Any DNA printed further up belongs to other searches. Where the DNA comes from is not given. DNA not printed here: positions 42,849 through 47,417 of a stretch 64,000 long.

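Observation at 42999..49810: Dedicated GT2 - LAB_N - GT-C glycosylation operon directly upstream of a giant LamG/Ig-domain surface protein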

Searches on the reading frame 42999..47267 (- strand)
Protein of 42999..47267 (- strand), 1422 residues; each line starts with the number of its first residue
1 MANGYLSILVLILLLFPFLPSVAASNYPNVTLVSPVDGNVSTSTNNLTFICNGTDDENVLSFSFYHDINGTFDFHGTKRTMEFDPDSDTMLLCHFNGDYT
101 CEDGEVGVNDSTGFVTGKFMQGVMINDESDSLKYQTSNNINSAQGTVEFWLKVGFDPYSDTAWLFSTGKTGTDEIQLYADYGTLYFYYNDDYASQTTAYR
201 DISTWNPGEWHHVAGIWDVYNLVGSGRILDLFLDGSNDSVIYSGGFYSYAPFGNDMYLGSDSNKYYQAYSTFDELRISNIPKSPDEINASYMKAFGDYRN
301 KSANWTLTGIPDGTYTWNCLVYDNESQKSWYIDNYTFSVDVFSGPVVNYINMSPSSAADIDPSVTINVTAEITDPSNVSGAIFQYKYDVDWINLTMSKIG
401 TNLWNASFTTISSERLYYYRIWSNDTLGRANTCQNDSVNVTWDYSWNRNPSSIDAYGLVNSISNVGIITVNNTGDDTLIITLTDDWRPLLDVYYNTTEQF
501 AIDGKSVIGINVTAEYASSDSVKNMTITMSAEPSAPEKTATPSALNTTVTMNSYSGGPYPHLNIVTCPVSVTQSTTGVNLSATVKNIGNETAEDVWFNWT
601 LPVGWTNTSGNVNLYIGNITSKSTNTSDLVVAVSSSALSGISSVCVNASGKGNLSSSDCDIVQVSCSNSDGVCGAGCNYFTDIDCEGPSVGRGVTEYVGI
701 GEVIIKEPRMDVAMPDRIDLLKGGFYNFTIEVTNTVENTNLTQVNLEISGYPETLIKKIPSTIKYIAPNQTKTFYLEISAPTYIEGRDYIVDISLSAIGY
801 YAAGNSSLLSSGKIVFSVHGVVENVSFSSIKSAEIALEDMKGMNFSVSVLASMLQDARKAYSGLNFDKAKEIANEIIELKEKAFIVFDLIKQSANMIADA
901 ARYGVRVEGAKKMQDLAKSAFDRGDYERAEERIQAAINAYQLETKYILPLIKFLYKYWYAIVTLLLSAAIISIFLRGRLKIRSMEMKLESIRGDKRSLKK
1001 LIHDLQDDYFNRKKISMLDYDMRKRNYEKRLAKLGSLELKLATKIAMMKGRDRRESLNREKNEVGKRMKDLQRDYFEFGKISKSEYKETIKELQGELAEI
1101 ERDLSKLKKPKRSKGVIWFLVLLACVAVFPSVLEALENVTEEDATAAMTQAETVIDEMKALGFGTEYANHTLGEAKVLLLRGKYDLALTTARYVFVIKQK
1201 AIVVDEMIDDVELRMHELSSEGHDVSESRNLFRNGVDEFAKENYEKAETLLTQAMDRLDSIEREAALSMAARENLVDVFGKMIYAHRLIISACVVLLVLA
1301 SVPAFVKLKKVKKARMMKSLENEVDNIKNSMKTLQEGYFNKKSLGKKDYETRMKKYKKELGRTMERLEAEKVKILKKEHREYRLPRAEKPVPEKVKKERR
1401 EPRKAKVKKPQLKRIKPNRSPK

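Call 7: search_protein_families(library=pfam, proteins=[window:42999-47267:-], max_evalue=1)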
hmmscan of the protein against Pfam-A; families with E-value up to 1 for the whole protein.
window:42999-47267:- (1422 aa): 11 families
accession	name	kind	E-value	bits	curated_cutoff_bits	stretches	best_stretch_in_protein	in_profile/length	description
PF13385.13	Laminin_G_3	-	5.4e-14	53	27.6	1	129-288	4-151/151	Concanavalin A-like lectin/glucanases superfamily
PF10633.15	NPCBM_assoc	-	1.2e-07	32.3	24.4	2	578-647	7-74/78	NPCBM-associated, NEW3 domain of alpha-galactosidase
PF07028.16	DUF1319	-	0.003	18.2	28.1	1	1304-1351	34-79/109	Protein of unknown function (DUF1319)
PF02210.31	Laminin_G_2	-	0.0086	17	22.9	1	155-260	1-98/126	Laminin G domain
PF07721.20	TPR_4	-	0.077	14.1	27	0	1170-1192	3-25/26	Tetratricopeptide repeat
PF07696.17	7TMR-DISMED2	-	0.084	13.3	22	1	131-181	26-78/136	7TMR-DISM extracellular 2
PF16981.10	Chi-conotoxin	-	0.13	13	27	0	6-26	4-24/60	chi-Conotoxin or t superfamily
PF13432.12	TPR_16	-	0.19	12.6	32.7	1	915-940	2-27/65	Tetratricopeptide repeat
PF17957.7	Big_7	-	0.23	12.6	24.1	1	28-69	1-42/70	Bacterial Ig domain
PF13424.12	TPR_12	-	0.3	11.7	30.1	0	1233-1261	8-36/77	Tetratricopeptide repeat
PF09177.16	STX6_10_61_N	-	0.35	11.9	29.4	0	1062-1109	8-62/99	Syntaxin 6/10/61, N-terminal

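Call 8: search_protein_families(library=ncbifam, proteins=[window:42999-47267:-], max_evalue=1)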
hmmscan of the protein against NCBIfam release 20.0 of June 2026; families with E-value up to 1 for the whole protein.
window:42999-47267:- (1422 aa): 4 families
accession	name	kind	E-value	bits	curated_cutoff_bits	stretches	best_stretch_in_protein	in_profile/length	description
TIGR03142.1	cytochro_ccmI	equivalog_domain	0.014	15.7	29.3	1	1066-1128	43-105/118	c-type cytochrome biogenesis protein CcmI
TIGR01451.2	B_ant_repeat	repeat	0.41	10.7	24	1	582-612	18-48/53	DUF11 type repeat protein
NF038330.1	adhesin_SclA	exception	0.72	9.4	400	1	1281-1377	11-109/405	LPXTG-anchored collagen-like adhesin Scl1/SclA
NF052674.1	SAXB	equivalog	0.78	10.2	95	0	1119-1191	11-85/111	SoxAX-binding protein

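Call 61: find_related_loci(query=A2, collection=metagenome_contigs, flank=10000)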
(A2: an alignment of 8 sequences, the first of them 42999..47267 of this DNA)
Query A2 (1422 aa) in metagenome_contigs; peptide patterns used: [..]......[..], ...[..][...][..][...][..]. (x = any residue, [..] = any of these).
465 stretches matched a pattern; 48 encode a relative of the query (tblastn E <= 1e-3); 47 distinct loci.
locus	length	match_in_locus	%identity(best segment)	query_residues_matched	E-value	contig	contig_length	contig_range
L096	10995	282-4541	95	1-1422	0e+0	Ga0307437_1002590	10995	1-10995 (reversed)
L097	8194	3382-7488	48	5-1371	0e+0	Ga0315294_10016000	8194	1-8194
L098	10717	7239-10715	48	8-1404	0e+0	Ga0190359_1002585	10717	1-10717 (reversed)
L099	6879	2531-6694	40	3-1387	0e+0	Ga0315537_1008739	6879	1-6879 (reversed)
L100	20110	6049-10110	51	22-1371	0e+0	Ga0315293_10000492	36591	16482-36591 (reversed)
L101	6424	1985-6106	40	9-1380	0e+0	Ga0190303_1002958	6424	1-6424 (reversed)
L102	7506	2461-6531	38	29-1362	0e+0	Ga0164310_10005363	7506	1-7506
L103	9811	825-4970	39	9-1380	0e+0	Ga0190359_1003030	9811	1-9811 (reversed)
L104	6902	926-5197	36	9-1420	0e+0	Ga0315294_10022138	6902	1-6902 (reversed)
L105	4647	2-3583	37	202-1372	0e+0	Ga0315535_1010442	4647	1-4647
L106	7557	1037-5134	36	5-1367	0e+0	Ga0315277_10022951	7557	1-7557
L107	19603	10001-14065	36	11-1377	0e+0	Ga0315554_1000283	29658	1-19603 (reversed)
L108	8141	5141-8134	38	6-1320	0e+0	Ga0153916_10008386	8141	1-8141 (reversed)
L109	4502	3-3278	33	273-1367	0e+0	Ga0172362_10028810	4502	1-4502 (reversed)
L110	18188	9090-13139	35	6-1409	0e+0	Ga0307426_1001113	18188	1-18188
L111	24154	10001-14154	31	9-1377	2e-175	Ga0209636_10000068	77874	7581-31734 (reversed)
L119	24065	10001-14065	47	21-1382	0e+0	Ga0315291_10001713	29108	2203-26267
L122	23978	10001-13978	33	28-1374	0e+0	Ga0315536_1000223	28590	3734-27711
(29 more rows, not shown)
